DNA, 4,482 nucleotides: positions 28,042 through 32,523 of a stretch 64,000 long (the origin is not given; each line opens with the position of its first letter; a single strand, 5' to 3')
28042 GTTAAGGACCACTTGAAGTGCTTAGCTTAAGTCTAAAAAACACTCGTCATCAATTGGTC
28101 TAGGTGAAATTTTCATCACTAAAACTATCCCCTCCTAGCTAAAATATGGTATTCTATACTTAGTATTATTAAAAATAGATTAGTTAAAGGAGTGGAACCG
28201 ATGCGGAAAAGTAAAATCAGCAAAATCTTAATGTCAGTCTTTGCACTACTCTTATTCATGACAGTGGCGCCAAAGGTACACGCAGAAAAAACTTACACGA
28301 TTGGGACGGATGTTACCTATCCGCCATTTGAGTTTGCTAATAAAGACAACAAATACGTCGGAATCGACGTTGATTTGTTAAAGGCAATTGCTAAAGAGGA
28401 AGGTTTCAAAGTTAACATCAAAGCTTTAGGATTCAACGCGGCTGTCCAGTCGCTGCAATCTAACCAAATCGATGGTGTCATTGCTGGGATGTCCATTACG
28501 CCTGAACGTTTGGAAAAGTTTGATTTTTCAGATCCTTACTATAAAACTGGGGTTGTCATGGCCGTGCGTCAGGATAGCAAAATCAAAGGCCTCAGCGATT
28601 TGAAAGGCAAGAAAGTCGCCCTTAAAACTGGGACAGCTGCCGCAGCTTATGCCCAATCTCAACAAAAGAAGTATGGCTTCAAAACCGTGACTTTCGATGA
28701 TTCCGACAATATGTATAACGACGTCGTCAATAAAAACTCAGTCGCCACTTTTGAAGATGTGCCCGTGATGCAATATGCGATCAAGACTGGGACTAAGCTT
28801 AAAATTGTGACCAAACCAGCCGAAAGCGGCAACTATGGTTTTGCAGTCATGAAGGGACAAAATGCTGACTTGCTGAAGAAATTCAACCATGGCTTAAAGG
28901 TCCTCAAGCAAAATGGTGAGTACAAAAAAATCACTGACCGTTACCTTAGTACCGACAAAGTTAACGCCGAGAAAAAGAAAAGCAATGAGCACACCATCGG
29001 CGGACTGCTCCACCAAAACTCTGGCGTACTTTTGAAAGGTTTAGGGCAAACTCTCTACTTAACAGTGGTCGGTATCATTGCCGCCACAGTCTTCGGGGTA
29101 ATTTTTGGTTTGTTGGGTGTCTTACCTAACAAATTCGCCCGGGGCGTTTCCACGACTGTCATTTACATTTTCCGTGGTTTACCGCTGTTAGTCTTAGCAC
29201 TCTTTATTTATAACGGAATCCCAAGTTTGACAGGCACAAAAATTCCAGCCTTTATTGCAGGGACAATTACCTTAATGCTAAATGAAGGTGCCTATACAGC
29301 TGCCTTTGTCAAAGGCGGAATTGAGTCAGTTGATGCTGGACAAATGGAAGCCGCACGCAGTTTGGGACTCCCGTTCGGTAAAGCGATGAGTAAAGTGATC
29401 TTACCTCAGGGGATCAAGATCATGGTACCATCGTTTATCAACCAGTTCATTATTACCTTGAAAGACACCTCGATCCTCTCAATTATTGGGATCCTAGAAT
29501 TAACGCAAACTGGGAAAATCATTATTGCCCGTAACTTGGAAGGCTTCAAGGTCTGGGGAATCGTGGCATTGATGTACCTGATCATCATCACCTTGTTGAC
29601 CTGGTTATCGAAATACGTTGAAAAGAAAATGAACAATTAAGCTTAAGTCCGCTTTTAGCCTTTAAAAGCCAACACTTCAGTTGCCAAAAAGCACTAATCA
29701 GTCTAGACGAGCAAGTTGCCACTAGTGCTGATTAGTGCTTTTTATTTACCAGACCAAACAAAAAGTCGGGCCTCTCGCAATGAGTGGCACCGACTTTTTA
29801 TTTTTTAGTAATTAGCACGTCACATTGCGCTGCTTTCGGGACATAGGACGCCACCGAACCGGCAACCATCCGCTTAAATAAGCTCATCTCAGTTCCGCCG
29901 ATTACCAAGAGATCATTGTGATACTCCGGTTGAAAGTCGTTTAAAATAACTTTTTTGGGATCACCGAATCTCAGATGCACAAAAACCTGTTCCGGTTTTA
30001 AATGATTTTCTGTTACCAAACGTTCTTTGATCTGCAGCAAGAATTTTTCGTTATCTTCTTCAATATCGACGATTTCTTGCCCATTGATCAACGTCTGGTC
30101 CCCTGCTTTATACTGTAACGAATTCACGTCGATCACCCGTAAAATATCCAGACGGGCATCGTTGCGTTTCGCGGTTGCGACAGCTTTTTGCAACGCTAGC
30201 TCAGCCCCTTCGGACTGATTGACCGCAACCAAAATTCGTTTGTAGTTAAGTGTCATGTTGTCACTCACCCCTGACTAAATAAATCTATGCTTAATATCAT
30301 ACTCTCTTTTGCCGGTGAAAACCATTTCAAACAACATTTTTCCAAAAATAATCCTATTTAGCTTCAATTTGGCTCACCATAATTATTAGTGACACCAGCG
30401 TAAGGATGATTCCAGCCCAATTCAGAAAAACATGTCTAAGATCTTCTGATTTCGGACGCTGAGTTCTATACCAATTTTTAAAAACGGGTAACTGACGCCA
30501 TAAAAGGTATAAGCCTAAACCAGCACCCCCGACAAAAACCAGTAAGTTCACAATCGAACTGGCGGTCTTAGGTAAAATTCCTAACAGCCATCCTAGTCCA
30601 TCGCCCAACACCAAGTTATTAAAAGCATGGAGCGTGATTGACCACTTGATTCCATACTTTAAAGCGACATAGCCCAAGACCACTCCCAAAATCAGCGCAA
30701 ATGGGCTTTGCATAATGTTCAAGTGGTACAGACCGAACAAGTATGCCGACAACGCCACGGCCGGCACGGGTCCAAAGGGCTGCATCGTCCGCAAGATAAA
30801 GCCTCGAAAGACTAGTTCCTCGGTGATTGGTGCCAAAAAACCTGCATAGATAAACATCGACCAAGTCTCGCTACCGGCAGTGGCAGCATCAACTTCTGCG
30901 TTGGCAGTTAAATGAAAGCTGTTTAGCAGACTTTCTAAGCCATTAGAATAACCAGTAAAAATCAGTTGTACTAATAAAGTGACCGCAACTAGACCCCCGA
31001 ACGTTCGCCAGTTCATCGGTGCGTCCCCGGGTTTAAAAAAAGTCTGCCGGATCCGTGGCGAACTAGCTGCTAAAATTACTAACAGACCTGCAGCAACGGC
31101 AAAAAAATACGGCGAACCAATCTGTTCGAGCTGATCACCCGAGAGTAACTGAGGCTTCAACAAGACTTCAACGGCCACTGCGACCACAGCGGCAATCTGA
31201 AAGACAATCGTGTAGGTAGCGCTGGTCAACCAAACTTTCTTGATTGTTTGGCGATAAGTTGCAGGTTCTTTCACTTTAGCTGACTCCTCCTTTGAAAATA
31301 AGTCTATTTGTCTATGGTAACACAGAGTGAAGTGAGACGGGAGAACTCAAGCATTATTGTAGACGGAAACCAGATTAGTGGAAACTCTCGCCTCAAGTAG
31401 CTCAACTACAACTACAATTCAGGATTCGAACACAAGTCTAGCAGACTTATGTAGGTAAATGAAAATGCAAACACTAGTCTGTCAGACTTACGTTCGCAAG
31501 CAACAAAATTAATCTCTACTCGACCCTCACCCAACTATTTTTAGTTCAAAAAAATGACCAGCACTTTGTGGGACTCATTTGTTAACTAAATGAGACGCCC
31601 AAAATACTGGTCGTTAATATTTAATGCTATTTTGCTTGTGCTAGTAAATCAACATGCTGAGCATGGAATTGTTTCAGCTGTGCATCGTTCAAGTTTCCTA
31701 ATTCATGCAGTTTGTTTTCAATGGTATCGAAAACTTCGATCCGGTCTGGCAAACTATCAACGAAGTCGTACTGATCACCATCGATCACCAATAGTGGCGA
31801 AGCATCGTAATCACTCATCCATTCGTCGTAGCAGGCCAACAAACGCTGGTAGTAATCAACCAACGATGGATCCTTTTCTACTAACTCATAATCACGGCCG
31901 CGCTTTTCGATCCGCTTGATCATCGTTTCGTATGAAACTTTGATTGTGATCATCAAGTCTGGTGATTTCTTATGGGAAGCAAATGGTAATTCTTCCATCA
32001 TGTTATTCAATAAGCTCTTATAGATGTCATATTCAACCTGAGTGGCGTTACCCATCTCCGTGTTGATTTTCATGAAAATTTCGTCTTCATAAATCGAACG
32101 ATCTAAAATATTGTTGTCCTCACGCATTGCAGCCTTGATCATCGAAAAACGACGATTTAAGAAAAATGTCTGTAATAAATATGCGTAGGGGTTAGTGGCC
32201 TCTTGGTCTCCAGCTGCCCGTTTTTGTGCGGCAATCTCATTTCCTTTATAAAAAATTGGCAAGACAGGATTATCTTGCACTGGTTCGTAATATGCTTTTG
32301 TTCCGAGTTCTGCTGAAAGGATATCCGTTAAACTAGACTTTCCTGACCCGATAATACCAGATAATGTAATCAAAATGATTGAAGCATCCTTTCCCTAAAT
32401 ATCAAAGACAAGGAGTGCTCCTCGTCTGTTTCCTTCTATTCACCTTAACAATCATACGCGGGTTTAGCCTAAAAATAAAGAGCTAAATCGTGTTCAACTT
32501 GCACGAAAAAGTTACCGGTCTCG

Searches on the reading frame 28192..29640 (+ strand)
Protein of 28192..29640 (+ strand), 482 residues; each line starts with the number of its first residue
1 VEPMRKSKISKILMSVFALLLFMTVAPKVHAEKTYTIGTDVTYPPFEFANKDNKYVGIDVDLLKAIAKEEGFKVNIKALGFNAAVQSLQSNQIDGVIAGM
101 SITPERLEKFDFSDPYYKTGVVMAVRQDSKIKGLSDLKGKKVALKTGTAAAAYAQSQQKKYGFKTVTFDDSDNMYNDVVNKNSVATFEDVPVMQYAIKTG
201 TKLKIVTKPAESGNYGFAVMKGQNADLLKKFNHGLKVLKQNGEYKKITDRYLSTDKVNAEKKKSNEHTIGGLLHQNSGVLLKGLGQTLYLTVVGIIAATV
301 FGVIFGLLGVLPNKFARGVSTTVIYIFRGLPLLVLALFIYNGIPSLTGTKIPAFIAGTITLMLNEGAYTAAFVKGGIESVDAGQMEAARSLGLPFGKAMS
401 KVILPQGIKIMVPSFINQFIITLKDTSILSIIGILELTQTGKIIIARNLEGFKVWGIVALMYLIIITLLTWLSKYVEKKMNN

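Call 58: search_protein_families(library=pfam, proteins=[window:28192-29640:+], max_evalue=0.00001)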
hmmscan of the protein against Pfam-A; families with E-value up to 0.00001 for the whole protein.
window:28192-29640:+ (482 aa): 4 families
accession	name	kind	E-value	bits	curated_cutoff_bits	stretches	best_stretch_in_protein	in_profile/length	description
PF00497.25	SBP_bac_3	-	1.6e-40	138.4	26.4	1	36-253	2-131/132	Bacterial extracellular solute-binding proteins, family 3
PF00528.27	BPD_transp_1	-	7.1e-22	78.5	26.4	1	299-481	2-183/184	Binding-protein-dependent transport system inner membrane component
PF12974.12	Phosphonate-bd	-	1e-08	35.3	27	1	62-251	19-229/242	ABC transporter, phosphonate, periplasmic substrate-binding protein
PF10613.14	Lig_chan-Glu_bd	-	2.1e-08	34.7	30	1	45-127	12-113/115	Ligated ion channel L-glutamate- and glycine-binding site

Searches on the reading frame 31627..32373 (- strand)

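Call 32: search_protein_families(library=pfam, proteins=[window:31627-32373:-])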
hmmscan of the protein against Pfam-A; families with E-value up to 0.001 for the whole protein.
window:31627-32373:- (248 aa): 3 families
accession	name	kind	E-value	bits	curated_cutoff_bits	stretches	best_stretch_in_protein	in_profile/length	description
PF01712.25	dNK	-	2e-35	122.8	27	1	2-220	1-200/203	Deoxynucleoside kinase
PF13238.12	AAA_18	-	2.3e-06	28.5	29.4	1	2-160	1-113/128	AAA domain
PF02223.23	Thymidylate_kin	-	3.4e-05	24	27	1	6-192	3-175/185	Thymidylate kinase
